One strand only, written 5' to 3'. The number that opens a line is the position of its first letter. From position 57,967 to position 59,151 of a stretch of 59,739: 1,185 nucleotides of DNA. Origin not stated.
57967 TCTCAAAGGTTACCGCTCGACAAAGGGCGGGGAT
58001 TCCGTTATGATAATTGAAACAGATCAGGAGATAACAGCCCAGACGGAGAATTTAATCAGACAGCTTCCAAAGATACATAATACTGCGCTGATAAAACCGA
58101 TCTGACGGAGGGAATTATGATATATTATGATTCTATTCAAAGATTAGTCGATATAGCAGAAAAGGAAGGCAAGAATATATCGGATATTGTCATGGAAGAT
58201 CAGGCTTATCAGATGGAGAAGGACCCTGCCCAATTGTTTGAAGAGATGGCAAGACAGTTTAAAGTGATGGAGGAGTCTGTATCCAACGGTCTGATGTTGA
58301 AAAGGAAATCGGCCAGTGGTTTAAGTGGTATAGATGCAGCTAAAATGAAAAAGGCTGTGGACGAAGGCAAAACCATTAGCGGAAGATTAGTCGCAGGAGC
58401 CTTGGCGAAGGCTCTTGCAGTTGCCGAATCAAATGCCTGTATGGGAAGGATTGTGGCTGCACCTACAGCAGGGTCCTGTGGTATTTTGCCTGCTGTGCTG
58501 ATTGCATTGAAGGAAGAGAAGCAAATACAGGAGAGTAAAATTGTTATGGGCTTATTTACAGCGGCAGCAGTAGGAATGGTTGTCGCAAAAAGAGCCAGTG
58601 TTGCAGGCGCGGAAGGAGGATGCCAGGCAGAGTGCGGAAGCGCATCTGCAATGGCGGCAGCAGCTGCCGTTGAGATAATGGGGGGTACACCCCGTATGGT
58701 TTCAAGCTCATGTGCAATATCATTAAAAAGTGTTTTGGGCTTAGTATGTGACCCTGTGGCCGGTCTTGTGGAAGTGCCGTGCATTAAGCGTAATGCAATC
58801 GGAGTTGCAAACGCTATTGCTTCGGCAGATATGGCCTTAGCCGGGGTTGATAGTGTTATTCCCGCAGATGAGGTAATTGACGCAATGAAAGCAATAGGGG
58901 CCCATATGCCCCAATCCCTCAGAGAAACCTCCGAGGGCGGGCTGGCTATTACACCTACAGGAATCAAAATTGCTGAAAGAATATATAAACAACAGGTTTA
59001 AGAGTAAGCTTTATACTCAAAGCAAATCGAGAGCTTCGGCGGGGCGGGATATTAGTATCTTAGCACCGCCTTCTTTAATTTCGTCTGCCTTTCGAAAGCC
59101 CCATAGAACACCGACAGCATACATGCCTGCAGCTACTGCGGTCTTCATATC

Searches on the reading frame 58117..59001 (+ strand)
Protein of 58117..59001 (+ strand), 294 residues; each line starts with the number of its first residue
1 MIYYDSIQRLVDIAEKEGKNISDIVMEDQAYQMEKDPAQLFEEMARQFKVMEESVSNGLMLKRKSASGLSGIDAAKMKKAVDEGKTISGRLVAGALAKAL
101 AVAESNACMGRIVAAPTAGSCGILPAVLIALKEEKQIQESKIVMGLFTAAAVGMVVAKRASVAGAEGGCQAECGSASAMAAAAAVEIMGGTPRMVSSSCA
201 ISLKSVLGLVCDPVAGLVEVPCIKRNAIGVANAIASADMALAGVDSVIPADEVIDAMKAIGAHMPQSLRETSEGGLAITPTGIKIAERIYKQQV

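Call 58: search_protein_families(library=pfam, proteins=[window:58117-59001:+], max_evalue=0.001)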
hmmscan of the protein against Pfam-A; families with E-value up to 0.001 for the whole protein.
window:58117-59001:+ (294 aa): 2 families
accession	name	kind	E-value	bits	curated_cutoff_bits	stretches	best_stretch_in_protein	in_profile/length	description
PF03313.21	SDH_alpha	-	2.6e-82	276.8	26.4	1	17-277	2-260/260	Serine dehydratase alpha chain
PF06819.16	Arc_PepC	-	0.00047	20.8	23.4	1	9-85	26-103/110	Archaeal Peptidase A24 C-terminal Domain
